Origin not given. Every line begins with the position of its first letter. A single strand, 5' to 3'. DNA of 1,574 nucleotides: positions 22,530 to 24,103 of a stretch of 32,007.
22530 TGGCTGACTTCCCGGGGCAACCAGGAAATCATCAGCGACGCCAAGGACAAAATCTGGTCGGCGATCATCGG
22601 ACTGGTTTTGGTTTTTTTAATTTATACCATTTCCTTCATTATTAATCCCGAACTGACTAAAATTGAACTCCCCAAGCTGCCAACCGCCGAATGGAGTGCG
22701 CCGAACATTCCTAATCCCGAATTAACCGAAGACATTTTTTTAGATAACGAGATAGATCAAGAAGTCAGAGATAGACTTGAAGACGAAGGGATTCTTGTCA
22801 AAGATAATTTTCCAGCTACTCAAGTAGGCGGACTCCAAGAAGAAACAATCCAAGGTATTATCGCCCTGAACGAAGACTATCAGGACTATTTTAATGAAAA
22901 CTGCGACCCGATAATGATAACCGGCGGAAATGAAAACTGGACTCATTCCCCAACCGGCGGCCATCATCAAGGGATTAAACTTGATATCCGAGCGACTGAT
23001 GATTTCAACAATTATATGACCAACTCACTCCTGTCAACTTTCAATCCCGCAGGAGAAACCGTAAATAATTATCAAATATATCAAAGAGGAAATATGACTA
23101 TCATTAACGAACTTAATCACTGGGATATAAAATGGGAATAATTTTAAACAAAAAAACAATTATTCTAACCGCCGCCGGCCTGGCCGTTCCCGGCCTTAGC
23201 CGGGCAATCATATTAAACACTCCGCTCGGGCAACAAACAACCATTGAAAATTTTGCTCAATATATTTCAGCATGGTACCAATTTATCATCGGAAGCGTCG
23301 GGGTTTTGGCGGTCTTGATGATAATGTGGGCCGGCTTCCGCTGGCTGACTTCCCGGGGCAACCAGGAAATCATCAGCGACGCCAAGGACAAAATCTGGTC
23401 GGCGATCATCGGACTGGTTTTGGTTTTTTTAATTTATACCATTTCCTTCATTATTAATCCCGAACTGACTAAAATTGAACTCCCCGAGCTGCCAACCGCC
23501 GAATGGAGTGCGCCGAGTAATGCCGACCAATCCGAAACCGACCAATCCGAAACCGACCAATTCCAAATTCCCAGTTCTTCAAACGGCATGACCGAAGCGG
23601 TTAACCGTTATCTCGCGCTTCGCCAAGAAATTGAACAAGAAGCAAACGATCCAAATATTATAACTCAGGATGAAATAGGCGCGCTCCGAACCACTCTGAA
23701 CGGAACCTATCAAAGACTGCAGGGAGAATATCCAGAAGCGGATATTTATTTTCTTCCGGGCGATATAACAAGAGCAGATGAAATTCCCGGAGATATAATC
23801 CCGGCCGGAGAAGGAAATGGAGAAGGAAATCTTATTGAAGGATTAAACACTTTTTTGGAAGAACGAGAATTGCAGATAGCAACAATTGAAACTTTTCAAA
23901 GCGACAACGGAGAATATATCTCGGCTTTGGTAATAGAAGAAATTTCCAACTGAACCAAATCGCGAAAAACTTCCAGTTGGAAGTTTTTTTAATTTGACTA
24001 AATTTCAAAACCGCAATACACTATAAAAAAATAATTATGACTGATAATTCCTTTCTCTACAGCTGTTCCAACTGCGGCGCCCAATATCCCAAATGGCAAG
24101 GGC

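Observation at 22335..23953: Tandem genes sharing a 366/367-identical 5' module but with completely unrelated 3' halves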

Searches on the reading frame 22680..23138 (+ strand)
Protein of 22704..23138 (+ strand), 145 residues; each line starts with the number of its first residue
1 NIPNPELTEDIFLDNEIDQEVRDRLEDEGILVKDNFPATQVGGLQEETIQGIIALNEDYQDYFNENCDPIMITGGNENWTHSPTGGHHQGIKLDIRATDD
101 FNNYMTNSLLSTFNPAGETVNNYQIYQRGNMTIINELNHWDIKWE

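Call 8: search_protein_families(library=pfam, proteins=[window:22704-23138:+], max_evalue=10)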
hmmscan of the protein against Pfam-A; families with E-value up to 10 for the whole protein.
seq(145 aa): 2 families
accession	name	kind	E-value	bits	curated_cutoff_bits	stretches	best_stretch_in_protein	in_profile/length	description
PF14747.11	DUF4473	-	0.14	13.2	25.9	1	43-66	15-38/78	Domain of unknown function (DUF4473)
PF00070.33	Pyr_redox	-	0.2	12.6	22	1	13-52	38-77/82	Pyridine nucleotide-disulphide oxidoreductase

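Call 9: search_solved_structures(query=window:22704-23138:+, max_evalue=10, show_alignments=3)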
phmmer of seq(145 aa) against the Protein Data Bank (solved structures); distinct sequences matched with E-value up to 10: 0.

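Call 11: find_homologous_proteins(query=window:22704-23138:+, max_evalue=0.01)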
Query seq(145 aa): 6 candidates shared short words with the query, none scored E <= 0.01.

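Call 37: search_solved_structures(query=A2, max_evalue=10, show_alignments=3)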
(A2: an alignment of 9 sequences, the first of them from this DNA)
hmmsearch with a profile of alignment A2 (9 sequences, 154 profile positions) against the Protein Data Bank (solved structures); distinct sequences matched with E-value up to 10: 29.
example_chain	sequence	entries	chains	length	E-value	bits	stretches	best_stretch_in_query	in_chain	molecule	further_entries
3n1f_A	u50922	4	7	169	0.0026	20.9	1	49-107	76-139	Indian hedgehog protein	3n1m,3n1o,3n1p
3k7h_B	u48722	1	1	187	0.0028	20.8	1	48-107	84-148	Indian hedgehog protein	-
9flh_AA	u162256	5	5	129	0.0031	20.6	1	52-100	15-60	LysM domain-containing protein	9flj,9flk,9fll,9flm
9fln_A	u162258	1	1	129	0.0031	20.6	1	52-100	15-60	LysM domain-containing protein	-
3k7g_B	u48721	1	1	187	0.0032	20.6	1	50-107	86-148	Indian hedgehog protein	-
3k7i_B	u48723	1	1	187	0.0034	20.5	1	50-107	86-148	Indian hedgehog protein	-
3k7j_B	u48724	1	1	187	0.0038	20.3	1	57-107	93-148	Indian hedgehog protein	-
2wfx_A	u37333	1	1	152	0.0089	19.1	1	49-102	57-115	SONIC HEDGEHOG PROTEIN N-PRODUCT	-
2wg4_A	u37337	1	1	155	0.0092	19.1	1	49-102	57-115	SONIC HEDGEHOG PROTEIN N-PRODUCT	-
3n1r_A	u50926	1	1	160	0.0099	19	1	49-102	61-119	Sonic hedgehog protein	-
1vhh_A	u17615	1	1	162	0.01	19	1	49-102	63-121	SONIC HEDGEHOG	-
4c4m_A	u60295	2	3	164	0.01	19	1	49-102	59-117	SONIC HEDGEHOG PROTEIN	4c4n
3ho5_H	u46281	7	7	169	0.011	18.9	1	49-102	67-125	Sonic hedgehog protein | Sonic hedgehog protein N-product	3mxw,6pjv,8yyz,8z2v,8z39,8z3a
7rpk_H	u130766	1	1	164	0.011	18.9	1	49-102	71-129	Sonic hedgehog protein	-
9cx3_C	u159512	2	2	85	0.011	18.8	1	87-148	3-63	Proto-oncogene tyrosine-protein kinase Src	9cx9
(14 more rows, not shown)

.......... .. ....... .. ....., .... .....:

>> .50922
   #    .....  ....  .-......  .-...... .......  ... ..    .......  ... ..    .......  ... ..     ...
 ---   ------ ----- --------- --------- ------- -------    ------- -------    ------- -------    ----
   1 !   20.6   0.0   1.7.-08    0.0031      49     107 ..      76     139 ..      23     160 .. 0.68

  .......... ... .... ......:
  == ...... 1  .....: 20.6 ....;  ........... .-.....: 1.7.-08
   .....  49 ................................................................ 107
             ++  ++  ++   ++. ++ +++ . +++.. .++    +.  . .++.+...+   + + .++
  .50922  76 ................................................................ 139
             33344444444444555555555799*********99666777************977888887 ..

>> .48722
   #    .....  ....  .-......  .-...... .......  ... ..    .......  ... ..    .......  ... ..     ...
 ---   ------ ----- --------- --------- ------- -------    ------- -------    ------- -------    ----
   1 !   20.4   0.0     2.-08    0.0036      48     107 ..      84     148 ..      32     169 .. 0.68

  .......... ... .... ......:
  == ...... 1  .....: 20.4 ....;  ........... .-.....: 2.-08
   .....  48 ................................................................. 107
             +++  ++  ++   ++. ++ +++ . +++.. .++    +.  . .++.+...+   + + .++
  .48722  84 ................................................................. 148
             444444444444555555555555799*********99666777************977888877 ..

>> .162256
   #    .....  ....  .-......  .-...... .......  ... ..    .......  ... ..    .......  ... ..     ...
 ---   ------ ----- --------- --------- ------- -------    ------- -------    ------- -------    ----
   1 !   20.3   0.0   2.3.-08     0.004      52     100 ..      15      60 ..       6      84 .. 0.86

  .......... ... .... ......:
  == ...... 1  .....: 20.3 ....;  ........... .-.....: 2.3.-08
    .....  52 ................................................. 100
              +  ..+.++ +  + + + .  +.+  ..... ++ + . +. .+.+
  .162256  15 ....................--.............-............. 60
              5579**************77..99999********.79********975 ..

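Call 38: search_protein_families(library=pfam, alignment_id=A2, max_evalue=1)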
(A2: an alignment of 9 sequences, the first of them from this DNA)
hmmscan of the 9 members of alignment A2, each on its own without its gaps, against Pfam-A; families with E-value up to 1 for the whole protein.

A. member 1, seq(153 aa): 2 families
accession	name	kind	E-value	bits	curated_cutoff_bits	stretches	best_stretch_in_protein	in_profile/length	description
PF14747.11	DUF4473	-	0.15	13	25.9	1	51-74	15-38/78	Domain of unknown function (DUF4473)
PF00070.33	Pyr_redox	-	0.22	12.5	22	1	21-60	38-77/82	Pyridine nucleotide-disulphide oxidoreductase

B. families by the number of members that match (of 9 scanned): 8 families
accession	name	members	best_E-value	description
PF08291.16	Peptidase_M15_3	3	7.8e-09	Peptidase M15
PF13539.11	Peptidase_M15_4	3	0.026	D-alanyl-D-alanine carboxypeptidase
PF02557.22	VanY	2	0.077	D-alanyl-D-alanine carboxypeptidase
PF16318.11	DUF4957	1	0.021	Domain of unknown function (DUF4957)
PF03508.18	Connexin43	1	0.041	Gap junction alpha-1 protein (Cx43)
PF16394.10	DUF5003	1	0.094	Domain of unknown function (DUF5003)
PF14747.11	DUF4473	1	0.15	Domain of unknown function (DUF4473)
PF00070.33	Pyr_redox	1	0.22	Pyridine nucleotide-disulphide oxidoreductase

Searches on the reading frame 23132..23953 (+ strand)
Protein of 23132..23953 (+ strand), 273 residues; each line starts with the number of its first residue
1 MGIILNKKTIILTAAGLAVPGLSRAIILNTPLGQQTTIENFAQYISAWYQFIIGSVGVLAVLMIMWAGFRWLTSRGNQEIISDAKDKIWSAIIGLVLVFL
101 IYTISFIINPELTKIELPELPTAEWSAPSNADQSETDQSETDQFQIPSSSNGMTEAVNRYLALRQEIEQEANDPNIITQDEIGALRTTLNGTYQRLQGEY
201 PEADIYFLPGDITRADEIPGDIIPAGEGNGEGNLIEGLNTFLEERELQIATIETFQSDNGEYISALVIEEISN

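Call 6: search_protein_families(library=pfam, proteins=[window:23132-23953:+], max_evalue=0.1)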
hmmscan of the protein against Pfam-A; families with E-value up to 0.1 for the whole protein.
window:23132-23953:+ (273 aa): 8 families
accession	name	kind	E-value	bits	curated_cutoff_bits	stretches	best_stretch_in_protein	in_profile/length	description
PF18895.5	T4SS_pilin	-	1.5e-09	38.2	26.6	1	42-105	6-68/71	Type IV secretion system pilin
PF04956.18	TrbC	-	0.00044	20.8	27.9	1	27-99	23-89/98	TrbC/VIRB2 pilin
PF02322.20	Cyt_bd_oxida_II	-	0.0017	18.2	35.6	1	25-105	130-208/302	Cytochrome bd terminal oxidase subunit II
PF16894.10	DUF5084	-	0.012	16.5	27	1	49-108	21-80/130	Domain of unknown function (DUF5084)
PF01036.24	Bac_rhodopsin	-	0.026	14.4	24.6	1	42-113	122-190/224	Bacteriorhodopsin-like protein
PF13491.11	FtsK_4TM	-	0.035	14.2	23.1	1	44-118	53-119/171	4TM region of DNA translocase FtsK/SpoIIIE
PF23396.1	DUF7103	-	0.044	14.2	27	1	36-102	14-80/159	Family of unknown function (DUF7103)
PF12725.13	DUF3810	-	0.091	12.6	28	0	37-202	8-146/311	Protein of unknown function (DUF3810)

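Call 13: find_encoding_contigs(protein=window:23132-23953:+, flank=6000, max_places=10)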
Protein window:23132-23953:+ (273 aa): no gene with exactly this product is on record in the collection.

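Call 14: find_homologous_proteins(query=window:23132-23950:+, max_evalue=0.01)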
Query window:23132-23950:+ (273 aa): 27 proteins with E <= 0.01 among 1202 candidates.
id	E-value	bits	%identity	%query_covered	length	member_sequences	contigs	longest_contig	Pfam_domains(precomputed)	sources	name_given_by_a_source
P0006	5.6e-173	591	100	100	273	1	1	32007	PF18895.6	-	-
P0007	2.9e-70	255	98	45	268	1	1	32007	PF18895.6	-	-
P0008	7.6e-33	132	48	48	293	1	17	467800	PF18895.6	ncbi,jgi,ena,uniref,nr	ncbi:hypothetical protein GW933_02925 [Candidatus Falkowbacteria bacterium]|uniref:Uncharacterized p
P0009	9.3e-31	125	56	36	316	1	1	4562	PF18895.6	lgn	-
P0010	2.9e-30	123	43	68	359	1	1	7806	PF18895.6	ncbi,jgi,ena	ncbi:MAG: pilin [Patescibacteria group bacterium]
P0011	1.1e-29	122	50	44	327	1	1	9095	PF18895.6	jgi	jgi:hypothetical protein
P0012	1.4e-29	121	42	55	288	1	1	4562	PF18895.6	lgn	-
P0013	2.1e-29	121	56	37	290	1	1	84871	PF18895.6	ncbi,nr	ncbi:MAG: pilin [Candidatus Buchananbacteria bacterium]|nr:pilin [Candidatus Buchananbacteria bacter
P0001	4.3e-29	120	57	36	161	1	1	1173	PF18895.6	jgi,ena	-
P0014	2.6e-28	117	52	42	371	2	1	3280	PF18895.6,PF01464.26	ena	-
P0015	4.1e-28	116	58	36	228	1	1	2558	PF18895.6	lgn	-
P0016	8.1e-28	115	59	36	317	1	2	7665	PF18895.6,PF01464.26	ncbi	-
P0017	2.8e-27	114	66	29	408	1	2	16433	PF18895.6,PF03734.20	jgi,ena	-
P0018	3.2e-27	114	53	45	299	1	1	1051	PF18895.6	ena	-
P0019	8.9e-27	112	54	36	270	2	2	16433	PF18895.6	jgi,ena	-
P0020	2.4e-26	111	50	42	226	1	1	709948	PF18895.6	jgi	jgi:hypothetical protein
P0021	3.0e-25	107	60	30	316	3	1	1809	PF18895.6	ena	-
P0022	5.0e-23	100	55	36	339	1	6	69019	PF18895.6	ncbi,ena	ncbi:MAG: pilin [Patescibacteria group bacterium]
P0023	7.7e-23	99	48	42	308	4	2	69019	PF18895.6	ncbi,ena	ncbi:MAG: pilin [Patescibacteria group bacterium]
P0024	9.0e-23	99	53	32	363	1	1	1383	PF18895.6,PF26571.1,PF08291.17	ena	-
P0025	3.7e-22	97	48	37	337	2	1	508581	PF18895.6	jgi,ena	-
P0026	6.1e-22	96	53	34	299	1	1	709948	PF18895.6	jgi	jgi:hypothetical protein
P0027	2.3e-20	91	54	31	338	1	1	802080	PF18895.6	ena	-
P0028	1.9e-18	85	53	30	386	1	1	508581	PF00959.25,PF18895.6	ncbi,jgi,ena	ncbi:MAG: glycoside hydrolase family protein [Patescibacteria group bacterium]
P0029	1.5e-17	82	57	28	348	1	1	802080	PF00959.25,PF18895.6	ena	-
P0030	2.4e-8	52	43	28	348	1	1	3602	PF01551.30,PF18895.6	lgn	-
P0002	1.9e-7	49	40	32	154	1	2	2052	PF18895.6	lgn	-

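Call 21: find_encoding_contigs(protein=P0023, flank=8000, max_places=2)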
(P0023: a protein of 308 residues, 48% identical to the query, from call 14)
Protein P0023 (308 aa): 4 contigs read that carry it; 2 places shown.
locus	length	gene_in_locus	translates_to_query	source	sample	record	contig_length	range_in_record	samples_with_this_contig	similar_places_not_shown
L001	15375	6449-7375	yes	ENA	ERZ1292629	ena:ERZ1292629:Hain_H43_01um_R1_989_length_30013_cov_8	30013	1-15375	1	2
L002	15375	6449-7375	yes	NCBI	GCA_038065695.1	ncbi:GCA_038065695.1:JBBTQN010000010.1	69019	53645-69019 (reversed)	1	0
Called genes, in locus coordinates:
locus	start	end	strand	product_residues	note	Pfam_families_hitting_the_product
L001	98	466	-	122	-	PF05635:23S_rRNA_IVP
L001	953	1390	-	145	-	-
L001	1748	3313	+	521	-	PF17871:AAA_lid_9, PF00158:Sigma54_activat, PF07724:AAA_2, PF00004:AAA (weak), PF07728:AAA_5, PF10431:ClpB_D2-small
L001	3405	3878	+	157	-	-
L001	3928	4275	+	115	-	PF05635:23S_rRNA_IVP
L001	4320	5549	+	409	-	-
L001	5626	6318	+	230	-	PF13462:Thioredoxin_4, PF01323:DSBA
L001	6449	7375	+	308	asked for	PF18895:T4SS_pilin (weak)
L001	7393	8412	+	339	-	PF18895:T4SS_pilin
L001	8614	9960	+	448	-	PF18073:Zn_ribbon_LapB, PF13481:AAA_25, PF03796:DnaB_C (weak), PF06745:ATPase, PF13191:AAA_16 (faint), PF23442:DUF7125 (weak), PF13541:ChlI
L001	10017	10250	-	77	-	-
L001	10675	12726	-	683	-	PF17191:RecG_wedge, PF01336:tRNA_anti-codon (weak), PF04851:ResIII, PF00270:DEAD, PF07517:SecA_DEAD (faint), PF00271:Helicase_C, PF22590:Cas3-like_C_2 (weak), PF19833:RecG_dom3_C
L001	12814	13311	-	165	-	-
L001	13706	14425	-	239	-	-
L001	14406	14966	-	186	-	-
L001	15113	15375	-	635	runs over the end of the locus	PF01935:DUF87 (weak), PF12846:AAA_10 (faint), PF19044:P-loop_TraG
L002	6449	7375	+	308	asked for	PF18895:T4SS_pilin (weak)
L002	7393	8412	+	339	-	PF18895:T4SS_pilin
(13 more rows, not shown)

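Call 22: find_encoding_contigs(protein=P0026, flank=8000, max_places=2)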
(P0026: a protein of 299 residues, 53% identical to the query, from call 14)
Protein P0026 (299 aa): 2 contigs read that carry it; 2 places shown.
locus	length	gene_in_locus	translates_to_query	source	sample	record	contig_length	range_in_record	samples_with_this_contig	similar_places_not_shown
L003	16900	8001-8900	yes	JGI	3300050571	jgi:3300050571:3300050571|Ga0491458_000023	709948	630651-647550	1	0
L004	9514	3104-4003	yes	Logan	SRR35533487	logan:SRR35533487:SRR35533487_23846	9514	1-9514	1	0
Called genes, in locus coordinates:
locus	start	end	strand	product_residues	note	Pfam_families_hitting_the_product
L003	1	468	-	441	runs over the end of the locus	-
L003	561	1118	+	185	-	PF04011:LemA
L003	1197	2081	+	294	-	PF01435:Peptidase_M48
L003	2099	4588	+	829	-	PF02861:Clp_N, PF00004:AAA, PF17871:AAA_lid_9, PF00158:Sigma54_activat, PF00004:AAA, PF07724:AAA_2, PF07728:AAA_5, PF10431:ClpB_D2-small, +11 more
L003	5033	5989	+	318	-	-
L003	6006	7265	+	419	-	-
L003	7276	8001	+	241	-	PF13462:Thioredoxin_4, PF01323:DSBA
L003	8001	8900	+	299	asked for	PF18895:T4SS_pilin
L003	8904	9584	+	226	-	PF18895:T4SS_pilin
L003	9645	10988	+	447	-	PF18073:Zn_ribbon_LapB, PF13481:AAA_25, PF03796:DnaB_C (weak), PF06745:ATPase, PF23442:DUF7125, PF00004:AAA (weak), PF13541:ChlI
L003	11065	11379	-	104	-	-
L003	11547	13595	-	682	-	PF17191:RecG_wedge, PF01336:tRNA_anti-codon (weak), PF04851:ResIII, PF00270:DEAD, PF00271:Helicase_C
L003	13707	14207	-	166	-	-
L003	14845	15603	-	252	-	-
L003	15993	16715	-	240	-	PF00156:Pribosyltran (weak)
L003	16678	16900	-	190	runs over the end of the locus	-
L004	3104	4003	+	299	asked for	PF18895:T4SS_pilin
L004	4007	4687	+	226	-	PF18895:T4SS_pilin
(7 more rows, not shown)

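Call 23: find_encoding_contigs(protein=P0009, flank=8000, max_places=2)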
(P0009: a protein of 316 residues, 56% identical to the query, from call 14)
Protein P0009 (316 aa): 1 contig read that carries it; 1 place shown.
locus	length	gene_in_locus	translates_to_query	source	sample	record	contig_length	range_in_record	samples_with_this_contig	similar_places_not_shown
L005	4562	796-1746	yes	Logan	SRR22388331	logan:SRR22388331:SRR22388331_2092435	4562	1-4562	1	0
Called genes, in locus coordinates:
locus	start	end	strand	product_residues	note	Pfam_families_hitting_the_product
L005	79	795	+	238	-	PF13462:Thioredoxin_4, PF01323:DSBA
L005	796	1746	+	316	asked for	PF18895:T4SS_pilin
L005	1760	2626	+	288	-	PF18895:T4SS_pilin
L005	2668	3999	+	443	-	PF18073:Zn_ribbon_LapB (weak), PF13481:AAA_25, PF03796:DnaB_C (weak), PF06745:ATPase, PF23442:DUF7125 (weak), PF13541:ChlI (weak)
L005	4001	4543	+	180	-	PF02245:Pur_DNA_glyco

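Call 29: search_protein_families(library=pfam, proteins=[L003:8001-8900:+], max_evalue=0.01)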
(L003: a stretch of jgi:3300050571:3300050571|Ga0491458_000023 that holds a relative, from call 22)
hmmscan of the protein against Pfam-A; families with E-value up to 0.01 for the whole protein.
L003:8001-8900:+ (299 aa): 2 families
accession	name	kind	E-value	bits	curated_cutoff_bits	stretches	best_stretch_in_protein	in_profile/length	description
PF18895.5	T4SS_pilin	-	1.7e-09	38.1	26.6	1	53-120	5-71/71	Type IV secretion system pilin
PF04956.18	TrbC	-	0.0022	18.6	27.9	1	55-116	39-94/98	TrbC/VIRB2 pilin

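Call 30: search_protein_families(library=pfam, proteins=[L001:7393-8412:+, L005:1760-2626:+], max_evalue=0.01)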
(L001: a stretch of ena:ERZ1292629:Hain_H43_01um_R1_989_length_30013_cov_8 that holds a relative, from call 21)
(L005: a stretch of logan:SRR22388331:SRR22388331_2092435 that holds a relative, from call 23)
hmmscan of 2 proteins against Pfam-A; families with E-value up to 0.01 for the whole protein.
L001:7393-8412:+ (339 aa): 2 families
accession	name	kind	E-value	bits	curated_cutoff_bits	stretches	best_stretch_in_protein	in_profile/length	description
PF18895.5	T4SS_pilin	-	3.7e-08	33.8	26.6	1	113-176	9-71/71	Type IV secretion system pilin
PF04956.18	TrbC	-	0.00031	21.3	27.9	0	115-176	43-98/98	TrbC/VIRB2 pilin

L005:1760-2626:+ (288 aa): 3 families
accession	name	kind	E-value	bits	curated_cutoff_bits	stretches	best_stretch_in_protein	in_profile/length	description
PF18895.5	T4SS_pilin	-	1.3e-09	38.4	26.6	1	56-120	2-65/71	Type IV secretion system pilin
PF04956.18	TrbC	-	0.0017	18.9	27.9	0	57-122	35-94/98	TrbC/VIRB2 pilin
PF16894.10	DUF5084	-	0.0059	17.5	27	1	69-135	25-91/130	Domain of unknown function (DUF5084)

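Call 85: find_encoding_contigs(protein=P0008, flank=10000, max_places=1)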
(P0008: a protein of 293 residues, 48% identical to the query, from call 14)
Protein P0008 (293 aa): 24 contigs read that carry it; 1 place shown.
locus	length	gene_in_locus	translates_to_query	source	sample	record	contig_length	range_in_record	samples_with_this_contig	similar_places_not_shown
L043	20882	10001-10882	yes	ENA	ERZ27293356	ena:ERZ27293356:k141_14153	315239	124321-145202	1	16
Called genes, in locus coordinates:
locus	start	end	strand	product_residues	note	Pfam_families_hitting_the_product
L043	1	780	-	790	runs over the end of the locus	-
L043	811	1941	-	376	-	-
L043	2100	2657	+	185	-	PF04011:LemA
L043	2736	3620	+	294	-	PF01435:Peptidase_M48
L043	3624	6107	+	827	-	PF02861:Clp_N, PF00004:AAA, PF17871:AAA_lid_9, PF00158:Sigma54_activat, PF00004:AAA, PF07724:AAA_2, PF07728:AAA_5, PF10431:ClpB_D2-small, +10 more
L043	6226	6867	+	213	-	-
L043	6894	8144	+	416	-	-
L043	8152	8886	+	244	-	PF13462:Thioredoxin_4, PF01323:DSBA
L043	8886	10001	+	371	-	PF18895:T4SS_pilin, PF01464:SLT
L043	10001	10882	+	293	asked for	PF18895:T4SS_pilin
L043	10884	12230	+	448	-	PF18073:Zn_ribbon_LapB, PF03796:DnaB_C (weak), PF06745:ATPase, PF13481:AAA_25, PF23442:DUF7125 (weak), PF13541:ChlI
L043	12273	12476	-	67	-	-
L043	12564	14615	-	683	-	PF17191:RecG_wedge, PF01336:tRNA_anti-codon (faint), PF04851:ResIII, PF00270:DEAD, PF00271:Helicase_C, PF19833:RecG_dom3_C (weak)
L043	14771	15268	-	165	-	-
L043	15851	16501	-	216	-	PF00156:Pribosyltran (weak)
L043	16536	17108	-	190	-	-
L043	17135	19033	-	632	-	PF01935:DUF87 (weak), PF12846:AAA_10 (faint), PF19044:P-loop_TraG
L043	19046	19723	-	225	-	PF26593:TraC-like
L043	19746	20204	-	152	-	PF12666:PrgI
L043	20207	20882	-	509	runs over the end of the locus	-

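Call 86: find_encoding_contigs(protein=P0028, flank=10000, max_places=1)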
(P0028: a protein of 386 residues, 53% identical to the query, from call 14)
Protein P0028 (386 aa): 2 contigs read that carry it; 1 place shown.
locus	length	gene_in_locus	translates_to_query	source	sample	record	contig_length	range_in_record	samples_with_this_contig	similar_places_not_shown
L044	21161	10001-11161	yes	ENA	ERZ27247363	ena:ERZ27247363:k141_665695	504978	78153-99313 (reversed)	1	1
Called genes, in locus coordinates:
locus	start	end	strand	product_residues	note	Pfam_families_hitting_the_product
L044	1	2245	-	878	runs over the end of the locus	-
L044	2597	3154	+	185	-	PF04011:LemA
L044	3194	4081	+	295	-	PF01435:Peptidase_M48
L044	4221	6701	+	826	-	PF02861:Clp_N, PF02861:Clp_N, PF23569:NBD_SMAX1, PF00004:AAA, PF17871:AAA_lid_9, PF00158:Sigma54_activat, PF00004:AAA, PF07724:AAA_2, +13 more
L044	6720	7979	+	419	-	-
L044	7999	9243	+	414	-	-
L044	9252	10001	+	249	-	PF13462:Thioredoxin_4, PF01323:DSBA (faint)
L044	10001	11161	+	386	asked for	PF18895:T4SS_pilin, PF00959:Phage_lysozyme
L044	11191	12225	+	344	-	PF18895:T4SS_pilin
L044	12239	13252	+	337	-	PF18895:T4SS_pilin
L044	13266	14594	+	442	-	PF18073:Zn_ribbon_LapB, PF13481:AAA_25, PF03796:DnaB_C, PF06745:ATPase, PF23442:DUF7125 (weak), PF00004:AAA (weak), PF13541:ChlI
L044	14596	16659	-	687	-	PF17191:RecG_wedge, PF01336:tRNA_anti-codon (weak), PF04851:ResIII, PF00270:DEAD, PF00271:Helicase_C, PF22590:Cas3-like_C_2 (faint), PF19833:RecG_dom3_C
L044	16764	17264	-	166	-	-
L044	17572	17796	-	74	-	PF18893:DUF5652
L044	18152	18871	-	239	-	PF18912:DZR_2 (weak)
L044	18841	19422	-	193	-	-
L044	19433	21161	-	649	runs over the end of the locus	PF01935:DUF87, PF12846:AAA_10 (faint), PF19044:P-loop_TraG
